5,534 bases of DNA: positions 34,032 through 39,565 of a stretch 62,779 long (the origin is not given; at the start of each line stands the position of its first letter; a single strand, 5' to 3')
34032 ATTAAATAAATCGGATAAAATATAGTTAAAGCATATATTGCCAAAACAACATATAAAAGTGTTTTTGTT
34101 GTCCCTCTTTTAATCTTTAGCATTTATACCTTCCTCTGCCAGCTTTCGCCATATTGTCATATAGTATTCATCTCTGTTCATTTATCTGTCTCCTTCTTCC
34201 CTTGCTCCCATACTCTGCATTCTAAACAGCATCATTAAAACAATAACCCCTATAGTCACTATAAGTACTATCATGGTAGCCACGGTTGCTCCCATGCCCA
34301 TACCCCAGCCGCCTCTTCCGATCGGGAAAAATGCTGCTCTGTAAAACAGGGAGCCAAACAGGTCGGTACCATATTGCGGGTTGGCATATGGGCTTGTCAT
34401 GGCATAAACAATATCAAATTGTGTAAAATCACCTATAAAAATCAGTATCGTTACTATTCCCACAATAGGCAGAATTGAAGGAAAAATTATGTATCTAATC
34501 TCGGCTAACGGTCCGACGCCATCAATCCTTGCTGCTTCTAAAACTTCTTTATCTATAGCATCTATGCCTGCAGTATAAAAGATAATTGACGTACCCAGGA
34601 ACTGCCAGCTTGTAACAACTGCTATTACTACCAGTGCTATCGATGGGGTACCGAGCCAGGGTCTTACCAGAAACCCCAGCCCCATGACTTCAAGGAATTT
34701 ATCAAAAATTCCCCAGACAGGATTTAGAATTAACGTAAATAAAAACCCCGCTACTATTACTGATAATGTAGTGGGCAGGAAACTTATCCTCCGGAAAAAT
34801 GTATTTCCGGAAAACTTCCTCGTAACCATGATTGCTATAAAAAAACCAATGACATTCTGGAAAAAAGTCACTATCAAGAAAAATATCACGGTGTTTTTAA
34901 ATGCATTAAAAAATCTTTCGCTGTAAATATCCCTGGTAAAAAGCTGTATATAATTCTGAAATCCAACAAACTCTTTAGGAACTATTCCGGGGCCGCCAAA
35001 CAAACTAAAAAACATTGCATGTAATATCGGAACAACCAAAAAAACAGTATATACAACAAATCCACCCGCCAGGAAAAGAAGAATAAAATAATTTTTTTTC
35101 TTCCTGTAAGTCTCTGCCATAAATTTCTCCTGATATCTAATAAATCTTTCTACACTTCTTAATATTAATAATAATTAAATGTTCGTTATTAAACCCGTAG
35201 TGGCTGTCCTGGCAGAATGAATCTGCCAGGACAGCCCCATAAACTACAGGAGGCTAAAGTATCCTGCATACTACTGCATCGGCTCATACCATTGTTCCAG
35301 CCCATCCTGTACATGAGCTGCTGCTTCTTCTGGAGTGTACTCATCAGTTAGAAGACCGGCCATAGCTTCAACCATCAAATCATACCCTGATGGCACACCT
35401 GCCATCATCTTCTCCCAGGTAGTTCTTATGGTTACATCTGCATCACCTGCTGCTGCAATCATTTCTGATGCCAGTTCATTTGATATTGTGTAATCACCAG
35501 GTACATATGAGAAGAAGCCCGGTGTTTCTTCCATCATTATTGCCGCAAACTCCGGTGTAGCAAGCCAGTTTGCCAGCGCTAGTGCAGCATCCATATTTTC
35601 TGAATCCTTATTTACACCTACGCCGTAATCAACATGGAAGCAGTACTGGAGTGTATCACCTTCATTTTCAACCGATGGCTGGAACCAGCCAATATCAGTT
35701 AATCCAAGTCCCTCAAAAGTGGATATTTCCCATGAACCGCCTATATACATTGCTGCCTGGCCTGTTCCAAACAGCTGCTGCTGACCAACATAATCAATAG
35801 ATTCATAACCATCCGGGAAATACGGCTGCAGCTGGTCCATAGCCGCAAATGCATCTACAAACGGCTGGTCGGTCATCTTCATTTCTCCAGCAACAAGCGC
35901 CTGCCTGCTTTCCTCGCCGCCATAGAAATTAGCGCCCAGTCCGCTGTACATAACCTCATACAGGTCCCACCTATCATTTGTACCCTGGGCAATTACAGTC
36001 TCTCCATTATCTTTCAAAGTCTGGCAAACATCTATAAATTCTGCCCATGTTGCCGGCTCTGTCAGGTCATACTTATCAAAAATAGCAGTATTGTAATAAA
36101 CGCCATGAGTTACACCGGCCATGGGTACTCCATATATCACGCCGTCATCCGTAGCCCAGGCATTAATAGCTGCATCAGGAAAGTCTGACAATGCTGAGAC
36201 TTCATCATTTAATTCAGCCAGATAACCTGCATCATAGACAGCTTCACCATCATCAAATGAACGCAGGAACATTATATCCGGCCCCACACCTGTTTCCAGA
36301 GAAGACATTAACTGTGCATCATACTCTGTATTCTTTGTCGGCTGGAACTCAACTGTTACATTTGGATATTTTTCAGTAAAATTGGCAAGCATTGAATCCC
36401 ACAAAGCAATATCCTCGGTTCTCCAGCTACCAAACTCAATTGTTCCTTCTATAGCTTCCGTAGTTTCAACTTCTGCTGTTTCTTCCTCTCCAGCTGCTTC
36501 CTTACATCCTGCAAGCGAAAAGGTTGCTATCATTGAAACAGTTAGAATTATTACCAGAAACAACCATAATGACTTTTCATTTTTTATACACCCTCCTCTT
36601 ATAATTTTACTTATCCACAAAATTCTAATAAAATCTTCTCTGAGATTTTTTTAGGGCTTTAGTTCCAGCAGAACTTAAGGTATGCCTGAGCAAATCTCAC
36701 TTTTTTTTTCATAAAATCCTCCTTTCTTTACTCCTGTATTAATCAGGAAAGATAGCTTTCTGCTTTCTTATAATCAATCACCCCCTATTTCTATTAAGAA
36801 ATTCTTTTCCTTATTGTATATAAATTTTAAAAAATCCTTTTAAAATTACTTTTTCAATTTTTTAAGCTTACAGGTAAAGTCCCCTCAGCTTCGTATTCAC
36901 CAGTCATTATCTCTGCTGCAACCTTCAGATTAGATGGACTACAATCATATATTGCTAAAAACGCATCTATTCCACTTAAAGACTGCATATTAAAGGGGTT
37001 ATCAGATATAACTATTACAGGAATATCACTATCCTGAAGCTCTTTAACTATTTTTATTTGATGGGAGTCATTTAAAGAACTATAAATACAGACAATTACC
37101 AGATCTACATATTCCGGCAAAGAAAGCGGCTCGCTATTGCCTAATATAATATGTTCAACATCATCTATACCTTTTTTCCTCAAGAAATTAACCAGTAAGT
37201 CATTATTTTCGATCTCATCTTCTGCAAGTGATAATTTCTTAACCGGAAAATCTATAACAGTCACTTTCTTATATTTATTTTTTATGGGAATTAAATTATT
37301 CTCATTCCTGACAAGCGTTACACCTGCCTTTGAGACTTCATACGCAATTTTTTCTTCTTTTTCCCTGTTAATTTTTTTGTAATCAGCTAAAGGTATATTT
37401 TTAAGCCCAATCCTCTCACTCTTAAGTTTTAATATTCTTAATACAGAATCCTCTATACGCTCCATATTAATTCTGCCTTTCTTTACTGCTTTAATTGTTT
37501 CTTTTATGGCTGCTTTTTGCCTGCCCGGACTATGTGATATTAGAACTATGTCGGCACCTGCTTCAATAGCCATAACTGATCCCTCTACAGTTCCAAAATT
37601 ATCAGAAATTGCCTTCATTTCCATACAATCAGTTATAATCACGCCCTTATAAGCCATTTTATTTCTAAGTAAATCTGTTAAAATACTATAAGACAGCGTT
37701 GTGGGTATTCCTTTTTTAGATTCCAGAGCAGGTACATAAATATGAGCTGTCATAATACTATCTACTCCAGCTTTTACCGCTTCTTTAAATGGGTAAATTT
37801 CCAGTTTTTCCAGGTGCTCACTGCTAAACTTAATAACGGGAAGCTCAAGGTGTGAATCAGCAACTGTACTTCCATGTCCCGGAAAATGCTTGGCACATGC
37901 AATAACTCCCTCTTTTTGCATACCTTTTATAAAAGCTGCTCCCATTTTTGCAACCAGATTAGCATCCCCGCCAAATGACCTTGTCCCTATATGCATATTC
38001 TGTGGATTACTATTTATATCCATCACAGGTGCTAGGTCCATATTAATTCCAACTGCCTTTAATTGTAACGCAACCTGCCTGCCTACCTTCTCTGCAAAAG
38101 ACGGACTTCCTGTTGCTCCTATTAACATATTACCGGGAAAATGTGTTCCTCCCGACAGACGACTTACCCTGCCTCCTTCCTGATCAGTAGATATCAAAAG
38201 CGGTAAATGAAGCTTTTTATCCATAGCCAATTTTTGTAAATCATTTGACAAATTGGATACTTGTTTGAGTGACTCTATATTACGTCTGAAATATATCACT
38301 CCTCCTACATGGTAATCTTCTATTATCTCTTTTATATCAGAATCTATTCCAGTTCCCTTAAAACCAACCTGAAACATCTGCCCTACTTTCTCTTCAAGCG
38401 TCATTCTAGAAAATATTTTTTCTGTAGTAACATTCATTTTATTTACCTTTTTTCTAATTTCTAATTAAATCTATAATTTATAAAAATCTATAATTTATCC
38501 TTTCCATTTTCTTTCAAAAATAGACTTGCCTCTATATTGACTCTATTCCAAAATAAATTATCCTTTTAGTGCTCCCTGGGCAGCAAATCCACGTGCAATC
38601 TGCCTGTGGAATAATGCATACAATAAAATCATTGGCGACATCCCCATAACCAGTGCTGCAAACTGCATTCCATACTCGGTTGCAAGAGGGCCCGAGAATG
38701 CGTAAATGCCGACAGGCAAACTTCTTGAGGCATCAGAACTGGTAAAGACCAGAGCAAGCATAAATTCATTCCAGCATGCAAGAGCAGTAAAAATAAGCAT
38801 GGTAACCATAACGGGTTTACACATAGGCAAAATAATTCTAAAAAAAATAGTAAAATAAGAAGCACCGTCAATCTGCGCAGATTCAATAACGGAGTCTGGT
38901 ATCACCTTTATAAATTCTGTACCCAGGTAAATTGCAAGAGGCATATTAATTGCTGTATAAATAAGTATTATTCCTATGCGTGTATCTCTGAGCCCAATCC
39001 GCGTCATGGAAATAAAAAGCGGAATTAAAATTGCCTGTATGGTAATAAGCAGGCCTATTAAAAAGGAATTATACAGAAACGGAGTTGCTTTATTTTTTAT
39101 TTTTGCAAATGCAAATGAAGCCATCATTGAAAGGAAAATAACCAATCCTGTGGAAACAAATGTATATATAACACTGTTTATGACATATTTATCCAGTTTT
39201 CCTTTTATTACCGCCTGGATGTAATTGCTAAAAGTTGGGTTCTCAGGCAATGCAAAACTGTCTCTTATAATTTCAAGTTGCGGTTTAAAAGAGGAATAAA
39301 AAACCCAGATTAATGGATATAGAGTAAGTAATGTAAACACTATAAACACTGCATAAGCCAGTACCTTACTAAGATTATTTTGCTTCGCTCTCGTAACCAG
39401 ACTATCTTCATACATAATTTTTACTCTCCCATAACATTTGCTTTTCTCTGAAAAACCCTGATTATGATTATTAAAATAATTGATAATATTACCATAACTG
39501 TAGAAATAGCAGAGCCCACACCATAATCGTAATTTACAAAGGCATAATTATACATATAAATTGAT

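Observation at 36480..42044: Duplicated ~340-bp leader + micro-ORF + signal-peptide cassette heading two different sugar-binding lipoprotein genes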

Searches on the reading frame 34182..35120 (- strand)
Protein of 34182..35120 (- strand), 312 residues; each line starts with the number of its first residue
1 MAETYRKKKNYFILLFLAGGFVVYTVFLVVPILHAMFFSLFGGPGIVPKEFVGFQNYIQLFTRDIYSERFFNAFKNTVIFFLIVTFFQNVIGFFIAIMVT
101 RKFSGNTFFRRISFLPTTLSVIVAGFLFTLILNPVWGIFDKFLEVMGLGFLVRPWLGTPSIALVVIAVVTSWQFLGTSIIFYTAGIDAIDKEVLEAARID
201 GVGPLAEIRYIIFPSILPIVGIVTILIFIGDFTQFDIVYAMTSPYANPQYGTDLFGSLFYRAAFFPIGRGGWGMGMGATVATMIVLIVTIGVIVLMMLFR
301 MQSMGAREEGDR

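Call 6: search_protein_families(library=pfam, proteins=[window:34182-35120:-])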
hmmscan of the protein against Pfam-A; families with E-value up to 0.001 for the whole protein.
window:34182-35120:- (312 aa): 1 family
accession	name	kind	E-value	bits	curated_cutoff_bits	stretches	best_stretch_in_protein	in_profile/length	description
PF00528.27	BPD_transp_1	-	1e-08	35.6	26.4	1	89-297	2-173/184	Binding-protein-dependent transport system inner membrane component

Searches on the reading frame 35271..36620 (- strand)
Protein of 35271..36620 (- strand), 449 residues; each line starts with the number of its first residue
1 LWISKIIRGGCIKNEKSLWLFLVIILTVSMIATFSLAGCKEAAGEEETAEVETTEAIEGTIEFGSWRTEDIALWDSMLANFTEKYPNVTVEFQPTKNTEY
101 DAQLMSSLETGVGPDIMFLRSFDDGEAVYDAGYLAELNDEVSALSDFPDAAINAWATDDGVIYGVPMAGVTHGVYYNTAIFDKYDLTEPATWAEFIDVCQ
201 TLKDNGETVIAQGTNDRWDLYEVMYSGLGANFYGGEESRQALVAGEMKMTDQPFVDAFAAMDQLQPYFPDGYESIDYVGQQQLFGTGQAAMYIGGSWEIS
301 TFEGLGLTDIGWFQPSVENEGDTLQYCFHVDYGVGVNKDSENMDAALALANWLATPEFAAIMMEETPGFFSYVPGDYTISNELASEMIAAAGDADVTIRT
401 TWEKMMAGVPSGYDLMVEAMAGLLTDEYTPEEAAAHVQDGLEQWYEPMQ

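Call 6: search_protein_families(library=pfam, proteins=[window:35271-36620:-])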
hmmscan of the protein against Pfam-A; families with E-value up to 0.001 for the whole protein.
window:35271-36620:- (449 aa): 2 families
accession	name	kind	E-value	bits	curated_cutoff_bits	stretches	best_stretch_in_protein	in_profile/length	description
PF01547.30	SBP_bac_1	-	3.2e-36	126.3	26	1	71-357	7-304/307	Bacterial extracellular solute-binding protein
PF13416.11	SBP_bac_8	-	3.9e-33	115.9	27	1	77-366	2-256/279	Bacterial extracellular solute-binding protein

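Call 85: search_protein_families(library=ncbifam, proteins=[window:35271-36533:-], max_evalue=0.001)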
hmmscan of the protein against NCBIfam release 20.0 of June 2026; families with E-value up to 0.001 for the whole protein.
window:35271-36533:- (420 aa): 4 families
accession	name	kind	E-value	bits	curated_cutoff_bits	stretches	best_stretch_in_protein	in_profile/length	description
TIGR03851.1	chitin_NgcE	equivalog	1.4e-15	57.2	399.65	1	51-268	62-290/450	N-acetylglucosamine/diacetylchitobiose ABC transporter substrate-binding protein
NF053763.1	ABCarbgalBndGanS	equivalog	1.5e-13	50.3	700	1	3-337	12-339/420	galactooligosaccharide ABC transporter substrate-binding protein GanS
TIGR03850.1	bind_CPR_0540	equivalog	2.3e-11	43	299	1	2-340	12-360/437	carbohydrate ABC transporter substrate-binding protein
NF007011.0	PRK09474.1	equivalog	1.4e-08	34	291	1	73-278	71-266/396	maltose/maltodextrin ABC transporter substrate-binding protein MalE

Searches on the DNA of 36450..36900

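Call 10: search_rna_families(source=window, start=36450, end=36900, threshold=evalue, max_evalue=10)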
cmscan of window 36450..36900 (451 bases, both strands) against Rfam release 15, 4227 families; matches with E-value up to 10: 7.
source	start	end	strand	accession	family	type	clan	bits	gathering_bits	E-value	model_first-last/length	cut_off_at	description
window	36615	36709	+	RF00242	ctRNA_pT181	Gene; antisense;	-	18.5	56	9.3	1-94/94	no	ctRNA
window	36797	36842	-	RF00032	Histone3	Cis-reg;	-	18.4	34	0.023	1-46/46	no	Histone 3' UTR stem-loop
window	36605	36667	-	RF02445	SpR14_sRNA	Gene; sRNA;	-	18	50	9.7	1-80/80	no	Streptococcus sRNA SpR14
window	36826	36866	-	RF01363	CRISPR-DR50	Gene; CRISPR;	-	17.1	47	8.8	1-46/46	no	CRISPR RNA direct repeat element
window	36613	36663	+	RF00697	mir-186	Gene; miRNA;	-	15.6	70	4.3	1-82/82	no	mir-186 microRNA precursor family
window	36636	36673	-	RF02244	mir-785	Gene; miRNA;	-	14.3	62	5.6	25-62/90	no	mir-785 microRNA precursor family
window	36570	36598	-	RF01306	sR52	Gene; snRNA; snoRNA; CD-box;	-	13.6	50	2.3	1-60/60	no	Small nucleolar RNA sR52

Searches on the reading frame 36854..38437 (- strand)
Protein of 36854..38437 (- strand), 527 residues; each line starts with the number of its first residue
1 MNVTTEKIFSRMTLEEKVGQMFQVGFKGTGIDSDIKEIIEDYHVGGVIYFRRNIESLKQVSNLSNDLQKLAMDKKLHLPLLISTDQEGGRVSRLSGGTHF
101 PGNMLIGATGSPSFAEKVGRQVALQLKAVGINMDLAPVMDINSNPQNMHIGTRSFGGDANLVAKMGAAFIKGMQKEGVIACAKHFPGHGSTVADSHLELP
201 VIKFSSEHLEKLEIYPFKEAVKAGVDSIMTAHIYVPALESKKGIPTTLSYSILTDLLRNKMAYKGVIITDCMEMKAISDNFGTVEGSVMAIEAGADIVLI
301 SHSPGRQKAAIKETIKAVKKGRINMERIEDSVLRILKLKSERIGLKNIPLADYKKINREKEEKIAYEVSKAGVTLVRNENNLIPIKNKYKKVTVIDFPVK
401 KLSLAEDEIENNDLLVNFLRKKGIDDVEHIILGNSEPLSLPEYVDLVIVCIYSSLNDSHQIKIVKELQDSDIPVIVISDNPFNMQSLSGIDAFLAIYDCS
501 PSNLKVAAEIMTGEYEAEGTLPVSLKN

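Call 6: search_protein_families(library=pfam, proteins=[window:36854-38437:-])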
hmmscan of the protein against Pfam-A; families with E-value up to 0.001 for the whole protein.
window:36854-38437:- (527 aa): 2 families
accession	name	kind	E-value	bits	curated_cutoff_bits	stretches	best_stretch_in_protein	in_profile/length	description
PF00933.27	Glyco_hydro_3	-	3e-99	332.9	27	1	13-338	1-316/316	Glycosyl hydrolase family 3 N terminal domain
PF01915.27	Glyco_hydro_3_C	-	3.1e-07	31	31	1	373-525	1-169/200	Glycosyl hydrolase family 3 C-terminal domain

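Call 85: search_protein_families(library=ncbifam, proteins=[window:36854-38437:-], max_evalue=0.001)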
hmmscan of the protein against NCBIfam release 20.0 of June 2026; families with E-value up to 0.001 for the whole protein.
window:36854-38437:- (527 aa): 8 families
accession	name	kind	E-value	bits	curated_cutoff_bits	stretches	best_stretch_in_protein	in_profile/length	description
NF003740.0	PRK05337.1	equivalog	4.6e-64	216.7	207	1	24-331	7-307/340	beta-N-acetylhexosaminidase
NF052331.1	Bet13-16Glucosase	equivalog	3.1e-42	144.7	1330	1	7-389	18-383/750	exo-beta-d-1,3/1,6-glucosidase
NF052329.1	XyloArabinsidase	equivalog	4.1e-33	114.4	1050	1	7-395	8-398/750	beta-xylosidase/alpha-l-arabinosidase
NF041579.1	betaxyl_Flavo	equivalog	3.7e-32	111.3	1350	1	93-396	78-389/716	beta-xylosidase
NF011678.0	PRK15098.1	equivalog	2.3e-29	102.4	666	1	6-395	39-416/765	beta-glucosidase BglX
NF041776.1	xylosidase_Xyl3A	equivalog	5.1e-27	94.2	1250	1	150-395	130-379/846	xylan 1,4-beta-xylosidase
NF052330.1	BetGlucosiCelf0468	equivalog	5e-16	58.1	1300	1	97-389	54-334/817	beta-d-glucosidase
NF041610.1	alph_arabinopyran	equivalog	8e-12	44.2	1300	1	97-395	58-327/738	exo-alpha-(1->6)-L-arabinopyranosidase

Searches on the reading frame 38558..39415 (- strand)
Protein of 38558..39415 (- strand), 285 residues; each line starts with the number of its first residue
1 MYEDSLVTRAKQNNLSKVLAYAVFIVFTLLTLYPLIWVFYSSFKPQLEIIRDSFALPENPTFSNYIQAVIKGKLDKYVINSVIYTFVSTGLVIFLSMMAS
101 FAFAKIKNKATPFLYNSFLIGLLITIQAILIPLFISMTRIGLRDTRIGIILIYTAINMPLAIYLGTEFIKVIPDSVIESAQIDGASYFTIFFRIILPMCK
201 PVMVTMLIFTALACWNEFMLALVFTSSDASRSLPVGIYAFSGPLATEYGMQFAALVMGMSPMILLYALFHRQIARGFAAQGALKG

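Call 6: search_protein_families(library=pfam, proteins=[window:38558-39415:-])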
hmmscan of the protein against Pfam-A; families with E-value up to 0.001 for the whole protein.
window:38558-39415:- (285 aa): 1 family
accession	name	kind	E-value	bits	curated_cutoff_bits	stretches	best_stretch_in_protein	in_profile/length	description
PF00528.27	BPD_transp_1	-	8e-13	49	26.4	1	100-275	9-180/184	Binding-protein-dependent transport system inner membrane component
